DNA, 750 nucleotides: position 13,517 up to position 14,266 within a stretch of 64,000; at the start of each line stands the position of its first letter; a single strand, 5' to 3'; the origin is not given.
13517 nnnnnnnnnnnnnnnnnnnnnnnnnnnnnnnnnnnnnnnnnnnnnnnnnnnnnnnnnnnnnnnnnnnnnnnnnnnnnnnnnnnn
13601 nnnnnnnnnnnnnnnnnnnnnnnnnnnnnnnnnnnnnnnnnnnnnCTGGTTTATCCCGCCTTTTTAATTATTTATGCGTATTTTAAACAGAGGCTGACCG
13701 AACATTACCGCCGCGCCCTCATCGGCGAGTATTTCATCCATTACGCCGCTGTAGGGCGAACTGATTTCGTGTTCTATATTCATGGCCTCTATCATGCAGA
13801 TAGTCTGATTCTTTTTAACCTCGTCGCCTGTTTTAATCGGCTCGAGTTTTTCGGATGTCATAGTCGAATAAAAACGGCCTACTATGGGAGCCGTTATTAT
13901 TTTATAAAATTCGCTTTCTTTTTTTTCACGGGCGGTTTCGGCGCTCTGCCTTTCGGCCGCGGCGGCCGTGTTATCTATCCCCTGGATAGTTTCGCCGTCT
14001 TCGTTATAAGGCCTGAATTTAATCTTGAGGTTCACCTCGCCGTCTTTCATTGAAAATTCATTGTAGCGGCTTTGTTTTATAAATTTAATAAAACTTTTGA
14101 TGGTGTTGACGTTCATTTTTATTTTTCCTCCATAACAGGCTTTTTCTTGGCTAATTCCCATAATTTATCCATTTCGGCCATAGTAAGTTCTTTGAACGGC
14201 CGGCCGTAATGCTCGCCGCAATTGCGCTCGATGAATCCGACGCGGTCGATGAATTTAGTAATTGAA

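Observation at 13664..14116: BCCP (accB) lacking the biotin-attachment lysine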

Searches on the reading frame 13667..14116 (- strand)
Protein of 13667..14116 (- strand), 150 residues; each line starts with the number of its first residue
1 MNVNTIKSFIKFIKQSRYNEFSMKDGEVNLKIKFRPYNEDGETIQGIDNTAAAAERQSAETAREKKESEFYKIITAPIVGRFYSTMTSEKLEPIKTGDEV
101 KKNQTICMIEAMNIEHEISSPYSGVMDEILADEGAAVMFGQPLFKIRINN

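Call 4: search_protein_families(library=pfam, proteins=[window:13667-14116:-], max_evalue=0.01)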
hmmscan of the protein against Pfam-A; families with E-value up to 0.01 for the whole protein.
window:13667-14116:- (150 aa): 3 families
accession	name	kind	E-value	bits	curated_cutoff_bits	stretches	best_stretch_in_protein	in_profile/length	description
PF00364.28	Biotin_lipoyl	-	7e-16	58.3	22.1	1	74-146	3-73/73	Biotin-requiring enzyme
PF13375.12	RnfC_N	-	0.0044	17.5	25.6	1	63-129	11-80/101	RnfC Barrel sandwich hybrid domain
PF16576.10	HlyD_D23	-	0.0091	15.7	30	0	115-146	108-139/214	Barrel-sandwich domain of CusB or HlyD membrane-fusion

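Call 5: search_protein_families(library=ncbifam, proteins=[window:13667-14116:-], max_evalue=0.01)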
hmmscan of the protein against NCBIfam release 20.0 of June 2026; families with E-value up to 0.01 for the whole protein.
window:13667-14116:- (150 aa): 21 families
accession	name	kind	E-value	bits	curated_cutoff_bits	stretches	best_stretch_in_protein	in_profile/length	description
TIGR00531.1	BCCP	equivalog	5.9e-25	88.5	115.2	1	1-147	1-155/156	acetyl-CoA carboxylase biotin carboxyl carrier protein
NF006761.0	PRK09282.1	domain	3.2e-16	58.9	402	1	19-147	465-590/591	pyruvate carboxylase subunit B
NF004173.0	PRK05641.1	equivalog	1.4e-11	45.2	199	1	59-145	72-151/153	putative acetyl-CoA carboxylase biotin carboxyl carrier protein subunit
NF010643.0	PRK14040.1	subfamily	3.5e-10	39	892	1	40-146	497-594/595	oxaloacetate decarboxylase subunit alpha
TIGR01108.1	oadA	equivalog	3.8e-10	38.9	756.5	1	40-141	490-580/582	sodium-extruding oxaloacetate decarboxylase subunit alpha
NF005457.0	PRK07051.1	equivalog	5.9e-10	39.2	87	1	74-146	6-78/80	acetyl-CoA carboxylase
TIGR02712.1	urea_carbox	equivalog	1.9e-09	35.9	1303.85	1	47-146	1109-1200/1201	urea carboxylase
NF010645.0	PRK14042.1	equivalog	5e-09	35.4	1182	1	94-147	541-594/596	pyruvate carboxylase subunit B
NF005117.0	PRK06549.1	equivalog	1.5e-08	35.3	159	1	50-146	37-129/130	acetyl-CoA carboxylase biotin carboxyl carrier protein subunit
TIGR01347.1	sucB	equivalog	2e-08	33.8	378.65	1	95-147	23-75/404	dihydrolipoyllysine-residue succinyltransferase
NF009554.0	PRK12999.1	equivalog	3.1e-08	31.9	965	1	54-145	1060-1144/1147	pyruvate carboxylase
NF008814.0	PRK11854.1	equivalog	3.8e-08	32.2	722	1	49-146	185-280/637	pyruvate dehydrogenase complex dihydrolipoyllysine-residue acetyltransferase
NF004309.0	PRK05704.1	equivalog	1.9e-07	30.8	449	1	94-147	24-77/408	2-oxoglutarate dehydrogenase complex dihydrolipoyllysine-residue succinyltransferase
NF006079.0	PRK08225.1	equivalog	3.6e-06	26.9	95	1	94-146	17-69/70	acetyl-CoA carboxylase biotin carboxyl carrier protein subunit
TIGR01348.1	PDHac_trf_long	equivalog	3.9e-06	25.7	552.1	1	44-145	130-227/587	dihydrolipoyllysine-residue acetyltransferase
NF004547.1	PRK05889.1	equivalog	0.0015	18.6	75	1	94-141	18-65/71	biotin/lipoyl-binding carrier protein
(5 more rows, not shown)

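Call 6: find_homologous_proteins(query=window:13667-14116:-, max_evalue=0.001)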
Query window:13667-14116:- (150 aa): 16 proteins with E <= 0.001 among 38 candidates.
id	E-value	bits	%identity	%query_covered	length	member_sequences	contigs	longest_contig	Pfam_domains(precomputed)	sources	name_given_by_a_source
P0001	4.0e-89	313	97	100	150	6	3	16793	PF00364.29,PF25919.1,PF25917.1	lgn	-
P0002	8.8e-73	260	81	100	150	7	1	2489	PF00364.29,PF25917.1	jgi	-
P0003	1.4e-71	257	79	100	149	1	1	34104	PF00364.29,PF25919.1,PF25917.1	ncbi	-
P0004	1.0e-67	244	75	100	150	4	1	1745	PF00364.29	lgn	-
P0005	1.0e-67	244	75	100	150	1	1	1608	PF00364.29,PF25917.1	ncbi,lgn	-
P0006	1.8e-67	243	77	100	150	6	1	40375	PF00364.29,PF25917.1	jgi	-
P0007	4.4e-61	223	70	99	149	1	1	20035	PF00364.29,PF25919.1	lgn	-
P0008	3.5e-57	210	66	99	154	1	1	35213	PF00364.29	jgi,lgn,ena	-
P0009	5.2e-53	196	61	99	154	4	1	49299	PF00364.29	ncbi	-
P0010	9.1e-53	196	65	99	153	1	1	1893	PF00364.29,PF25919.1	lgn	-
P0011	7.5e-44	167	53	100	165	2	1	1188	PF00364.29,PF25917.1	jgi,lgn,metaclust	metaclust:\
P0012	2.1e-43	165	52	100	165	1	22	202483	PF00364.29,PF25919.1,PF25917.1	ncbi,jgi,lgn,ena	ncbi:MAG: acetyl-CoA carboxylase biotin carboxyl carrier protein subunit [Candidatus Wallbacteria ba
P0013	2.2e-42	162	55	99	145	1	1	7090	PF00364.29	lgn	-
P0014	4.7e-41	158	53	89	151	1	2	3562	PF00364.29,PF26018.1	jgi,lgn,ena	-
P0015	5.8e-35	138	44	100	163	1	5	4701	PF00364.29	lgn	-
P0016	5.6e-16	77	33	98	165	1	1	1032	PF25984.1,PF00364.29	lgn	-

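Call 10: find_encoding_contigs(protein=P0012, flank=10000, max_places=4)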
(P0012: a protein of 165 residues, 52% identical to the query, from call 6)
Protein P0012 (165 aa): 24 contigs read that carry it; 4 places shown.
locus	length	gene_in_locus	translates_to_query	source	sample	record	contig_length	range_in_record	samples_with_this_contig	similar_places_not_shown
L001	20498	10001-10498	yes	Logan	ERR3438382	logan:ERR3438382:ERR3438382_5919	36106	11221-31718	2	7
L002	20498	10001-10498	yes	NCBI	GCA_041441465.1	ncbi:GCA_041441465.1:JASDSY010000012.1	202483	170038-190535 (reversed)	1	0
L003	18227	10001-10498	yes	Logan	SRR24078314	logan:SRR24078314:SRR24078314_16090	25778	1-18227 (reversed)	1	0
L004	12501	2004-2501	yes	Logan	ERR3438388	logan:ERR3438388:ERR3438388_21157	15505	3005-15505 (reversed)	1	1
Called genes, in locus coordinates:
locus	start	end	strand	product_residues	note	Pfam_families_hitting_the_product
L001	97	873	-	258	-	PF00571:CBS, PF09021:HutP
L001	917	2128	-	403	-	PF27675:YCF81_N, PF01850:PIN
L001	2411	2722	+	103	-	PF00829:Ribosomal_L21p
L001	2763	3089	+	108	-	PF04327:Peptidase_Prp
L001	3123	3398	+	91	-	PF01016:Ribosomal_L27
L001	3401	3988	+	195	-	PF01467:CTP_transf_like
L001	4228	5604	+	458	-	PF01018:GTP1_OBG, PF00025:Arf (weak), PF01926:MMR_HSR1, PF02421:FeoB_N, PF09269:DUF1967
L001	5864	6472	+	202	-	PF01966:HD (weak)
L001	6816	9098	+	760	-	PF13145:Rotamase_2, PF13616:Rotamase_3 (weak), PF00639:Rotamase, PF13145:Rotamase_2, PF00639:Rotamase, PF13616:Rotamase_3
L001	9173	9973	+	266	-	PF01503:PRA-PH (faint), PF03819:MazG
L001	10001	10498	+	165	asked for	PF25917:BSH_RND (faint), PF00364:Biotin_lipoyl, PF25919:BSH_CusB (faint)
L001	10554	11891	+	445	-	PF00289:Biotin_carb_N, PF01071:GARS_A (weak), PF02222:ATP-grasp, PF02786:CPSase_L_D2, PF07478:Dala_Dala_lig_C, PF08443:RimK, PF02785:Biotin_carb_C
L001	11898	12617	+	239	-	-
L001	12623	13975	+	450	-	PF13742:tRNA_anti_2, PF01336:tRNA_anti-codon, PF02601:Exonuc_VII_L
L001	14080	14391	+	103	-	PF02609:Exonuc_VII_S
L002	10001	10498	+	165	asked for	PF25917:BSH_RND (faint), PF00364:Biotin_lipoyl, PF25919:BSH_CusB (faint)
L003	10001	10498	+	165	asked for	PF25917:BSH_RND (faint), PF00364:Biotin_lipoyl, PF25919:BSH_CusB (faint)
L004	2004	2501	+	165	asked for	PF25917:BSH_RND (faint), PF00364:Biotin_lipoyl, PF25919:BSH_CusB (faint)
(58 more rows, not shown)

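Call 25: find_encoding_contigs(protein=P0015, flank=10000, max_places=3)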
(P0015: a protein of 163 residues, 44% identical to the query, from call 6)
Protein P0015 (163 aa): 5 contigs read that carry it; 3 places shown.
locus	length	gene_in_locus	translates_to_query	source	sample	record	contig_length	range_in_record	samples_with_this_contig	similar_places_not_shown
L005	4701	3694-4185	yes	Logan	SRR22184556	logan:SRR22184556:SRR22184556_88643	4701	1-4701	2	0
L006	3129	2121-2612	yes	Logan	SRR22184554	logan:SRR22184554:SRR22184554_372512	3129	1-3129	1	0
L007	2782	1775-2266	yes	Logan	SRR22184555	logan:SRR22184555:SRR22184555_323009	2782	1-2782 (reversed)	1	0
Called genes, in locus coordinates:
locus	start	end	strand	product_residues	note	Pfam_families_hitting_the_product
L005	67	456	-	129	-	PF00903:Glyoxalase, PF12681:Glyoxalase_2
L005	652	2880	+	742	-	PF13145:Rotamase_2 (weak), PF13616:Rotamase_3 (weak), PF00639:Rotamase (weak), PF13145:Rotamase_2, PF13616:Rotamase_3, PF00639:Rotamase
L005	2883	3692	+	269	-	PF01503:PRA-PH (faint), PF03819:MazG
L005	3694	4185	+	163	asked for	PF00364:Biotin_lipoyl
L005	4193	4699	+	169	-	?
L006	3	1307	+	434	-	?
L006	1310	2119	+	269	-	PF01503:PRA-PH (faint), PF03819:MazG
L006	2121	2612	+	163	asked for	PF00364:Biotin_lipoyl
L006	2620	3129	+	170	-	?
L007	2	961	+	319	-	?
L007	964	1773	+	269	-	PF01503:PRA-PH (faint), PF03819:MazG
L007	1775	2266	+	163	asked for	PF00364:Biotin_lipoyl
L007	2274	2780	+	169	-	?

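Call 26: find_encoding_contigs(protein=P0009, flank=10000, max_places=2)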
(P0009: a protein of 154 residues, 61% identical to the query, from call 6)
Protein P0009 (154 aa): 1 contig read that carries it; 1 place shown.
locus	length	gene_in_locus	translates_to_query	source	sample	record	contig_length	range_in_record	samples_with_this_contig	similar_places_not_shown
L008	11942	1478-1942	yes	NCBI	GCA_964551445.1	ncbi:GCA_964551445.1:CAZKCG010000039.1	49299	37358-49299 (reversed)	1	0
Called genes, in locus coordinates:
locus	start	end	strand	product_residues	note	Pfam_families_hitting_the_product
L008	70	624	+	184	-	PF13145:Rotamase_2, PF13616:Rotamase_3, PF00639:Rotamase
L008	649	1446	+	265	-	PF01503:PRA-PH (faint), PF03819:MazG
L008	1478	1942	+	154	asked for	PF00364:Biotin_lipoyl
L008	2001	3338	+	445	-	PF00289:Biotin_carb_N, PF02222:ATP-grasp, PF02786:CPSase_L_D2, PF07478:Dala_Dala_lig_C, PF08443:RimK, PF02785:Biotin_carb_C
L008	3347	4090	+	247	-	-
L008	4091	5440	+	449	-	PF13742:tRNA_anti_2, PF01336:tRNA_anti-codon, PF02601:Exonuc_VII_L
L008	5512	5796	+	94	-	PF02609:Exonuc_VII_S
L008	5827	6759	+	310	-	PF00348:polyprenyl_synt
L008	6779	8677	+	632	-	PF13292:DXP_synthase_N, PF00456:Transketolase_N, PF02779:Transket_pyr, PF02780:Transketolase_C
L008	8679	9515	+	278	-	PF01479:S4, PF01728:FtsJ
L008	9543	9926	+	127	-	PF00072:Response_reg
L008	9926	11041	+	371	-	PF01784:DUF34_NIF3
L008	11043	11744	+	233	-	PF24481:CT398_CC, PF02591:Zn_ribbon_9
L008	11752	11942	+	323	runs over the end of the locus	PF04536:TPM_phosphatase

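Call 27: find_encoding_contigs(protein=P0013, flank=10000, max_places=2)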
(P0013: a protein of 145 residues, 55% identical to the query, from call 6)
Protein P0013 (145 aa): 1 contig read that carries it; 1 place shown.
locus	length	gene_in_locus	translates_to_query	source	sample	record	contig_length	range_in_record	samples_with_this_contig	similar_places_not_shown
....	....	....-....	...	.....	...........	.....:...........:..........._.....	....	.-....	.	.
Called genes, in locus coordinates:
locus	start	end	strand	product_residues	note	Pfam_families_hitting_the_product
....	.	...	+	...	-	?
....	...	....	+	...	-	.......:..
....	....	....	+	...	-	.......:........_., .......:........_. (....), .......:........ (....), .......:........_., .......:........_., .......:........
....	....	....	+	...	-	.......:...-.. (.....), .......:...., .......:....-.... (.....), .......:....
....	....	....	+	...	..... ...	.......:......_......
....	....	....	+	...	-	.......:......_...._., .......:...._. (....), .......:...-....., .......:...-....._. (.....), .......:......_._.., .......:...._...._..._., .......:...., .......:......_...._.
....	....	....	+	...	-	-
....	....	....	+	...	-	?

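Call 28: find_encoding_contigs(protein=P0008, flank=10000, max_places=2)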
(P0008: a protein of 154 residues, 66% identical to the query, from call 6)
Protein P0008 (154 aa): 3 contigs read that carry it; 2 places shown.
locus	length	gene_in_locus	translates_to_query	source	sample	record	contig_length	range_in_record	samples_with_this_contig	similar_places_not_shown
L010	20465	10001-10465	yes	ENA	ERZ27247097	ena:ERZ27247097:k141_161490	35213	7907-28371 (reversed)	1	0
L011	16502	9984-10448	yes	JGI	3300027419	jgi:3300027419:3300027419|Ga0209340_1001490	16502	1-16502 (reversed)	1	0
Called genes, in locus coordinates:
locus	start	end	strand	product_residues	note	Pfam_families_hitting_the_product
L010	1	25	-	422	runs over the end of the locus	PF00072:Response_reg, PF10609:ParA, PF01656:CbiA, PF13614:AAA_31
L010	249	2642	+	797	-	PF16804:DUF5071 (faint), PF24714:TOR1L1_N (faint), PF25151:TPR_Trm732_C (faint), PF25767:ARM_TBCD_2nd (faint), PF13646:HEAT_2 (weak), PF01602:Adaptin_N (weak), PF13646:HEAT_2, PF13646:HEAT_2, +9 more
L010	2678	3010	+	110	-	PF01155:HypA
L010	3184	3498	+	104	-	PF00829:Ribosomal_L21p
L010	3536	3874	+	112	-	PF04327:Peptidase_Prp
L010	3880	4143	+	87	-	PF01016:Ribosomal_L27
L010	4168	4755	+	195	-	PF01467:CTP_transf_like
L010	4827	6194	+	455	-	PF01018:GTP1_OBG, PF00009:GTP_EFTU (faint), PF00025:Arf, PF01926:MMR_HSR1, PF02421:FeoB_N, PF09269:DUF1967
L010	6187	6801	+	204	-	PF01966:HD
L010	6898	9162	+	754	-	PF13145:Rotamase_2, PF00639:Rotamase (weak), PF13616:Rotamase_3, PF13145:Rotamase_2, PF13616:Rotamase_3, PF00639:Rotamase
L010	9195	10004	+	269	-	PF01503:PRA-PH (faint), PF03819:MazG, PF12643:MazG-like (faint), PF03819:MazG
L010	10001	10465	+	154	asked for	PF00364:Biotin_lipoyl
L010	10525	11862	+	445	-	PF00289:Biotin_carb_N, PF02222:ATP-grasp, PF02655:ATP-grasp_3 (weak), PF02786:CPSase_L_D2, PF07478:Dala_Dala_lig_C, PF08443:RimK (weak), PF02785:Biotin_carb_C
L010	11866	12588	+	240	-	-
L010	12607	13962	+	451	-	PF13742:tRNA_anti_2, PF01336:tRNA_anti-codon, PF02601:Exonuc_VII_L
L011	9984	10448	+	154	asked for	PF00364:Biotin_lipoyl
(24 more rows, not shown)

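Call 29: find_encoding_contigs(protein=P0014, flank=10000, max_places=2)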
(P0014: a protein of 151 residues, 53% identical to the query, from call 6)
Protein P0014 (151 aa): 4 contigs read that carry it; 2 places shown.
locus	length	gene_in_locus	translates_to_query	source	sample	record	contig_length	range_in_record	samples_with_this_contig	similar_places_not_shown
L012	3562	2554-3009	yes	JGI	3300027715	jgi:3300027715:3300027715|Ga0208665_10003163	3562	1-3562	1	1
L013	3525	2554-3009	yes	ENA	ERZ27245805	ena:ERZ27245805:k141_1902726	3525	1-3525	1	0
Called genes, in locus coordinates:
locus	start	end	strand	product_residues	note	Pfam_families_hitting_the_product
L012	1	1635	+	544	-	?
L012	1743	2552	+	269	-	PF03819:MazG, PF01503:PRA-PH (weak), PF03819:MazG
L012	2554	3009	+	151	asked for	PF26018:BSH_RND_rel (faint), PF00364:Biotin_lipoyl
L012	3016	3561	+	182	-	?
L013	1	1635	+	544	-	?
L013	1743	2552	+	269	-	PF03819:MazG, PF01503:PRA-PH (weak), PF03819:MazG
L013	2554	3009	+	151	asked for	PF26018:BSH_RND_rel (faint), PF00364:Biotin_lipoyl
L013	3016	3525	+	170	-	?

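Call 31: search_protein_representatives(alignment_id=A2)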
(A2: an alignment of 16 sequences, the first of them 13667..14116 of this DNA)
Query: 16 sequences, 154 profile positions. Proteins with E-value up to 0.001 (for the whole library): 15650; up to 1e-10: 5876; up to 1e-30: 3. The best 150 are listed.
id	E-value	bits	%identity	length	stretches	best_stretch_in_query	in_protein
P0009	2.0e-74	265.0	-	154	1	1-153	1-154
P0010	6.1e-72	256.9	-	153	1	1-153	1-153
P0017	7.1e-31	123.5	-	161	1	3-151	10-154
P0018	7.5e-30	120.2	-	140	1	35-152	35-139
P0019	1.4e-29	119.3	-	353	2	59-151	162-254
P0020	2.6e-28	115.2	-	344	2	71-151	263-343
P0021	4.6e-27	111.1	-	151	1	1-151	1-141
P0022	1.2e-26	109.8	-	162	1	1-151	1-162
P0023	3.0e-26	108.5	-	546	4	76-148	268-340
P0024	4.1e-26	108.0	-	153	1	1-151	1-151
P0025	4.7e-26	107.9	-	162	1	1-151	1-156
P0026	6.3e-26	107.4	-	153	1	1-152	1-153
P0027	1.3e-25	106.4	-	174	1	1-153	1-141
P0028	1.3e-25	106.4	-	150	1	1-152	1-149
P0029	1.3e-25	106.4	-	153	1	1-151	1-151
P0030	1.6e-25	106.2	-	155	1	1-151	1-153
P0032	1.9e-25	105.9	-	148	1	1-154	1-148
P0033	2.0e-25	105.8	-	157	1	1-150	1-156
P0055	5.9e-24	101.0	-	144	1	4-150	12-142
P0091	5.1e-23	98.0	-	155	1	1-151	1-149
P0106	1.2e-22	96.8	-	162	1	1-150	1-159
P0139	3.7e-22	95.2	-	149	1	1-151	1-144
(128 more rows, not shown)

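Call 33: predict_structure(alignment_id=A2)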
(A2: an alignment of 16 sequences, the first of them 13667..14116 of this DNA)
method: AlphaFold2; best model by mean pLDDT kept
length: 150 residues; sequences in the alignment: 16
mean_pLDDT: 72.6   pTM: 0.50
mean pLDDT of the five models: 72.6, 70.9, 69.6, 68.7, 67.4
residues with pLDDT >= 90: 63; 70-90: 21; 50-70: 35; < 50: 31
segments of 3 or more residues with pLDDT < 50: 37-66
pLDDT, mean of each block of 10 residues (from residue 1): 65 56 65 53 33 39 54 92 88 91 93 91 92 91 87
secondary structure, 60 per line:
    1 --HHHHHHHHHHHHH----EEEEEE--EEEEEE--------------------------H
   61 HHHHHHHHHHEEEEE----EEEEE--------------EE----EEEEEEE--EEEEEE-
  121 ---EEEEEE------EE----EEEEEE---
elements in order: H3-15 E20-25 E28-33 H60-70 E71-75 E80-84 E105-111 E114-119 E124-129 E142-147
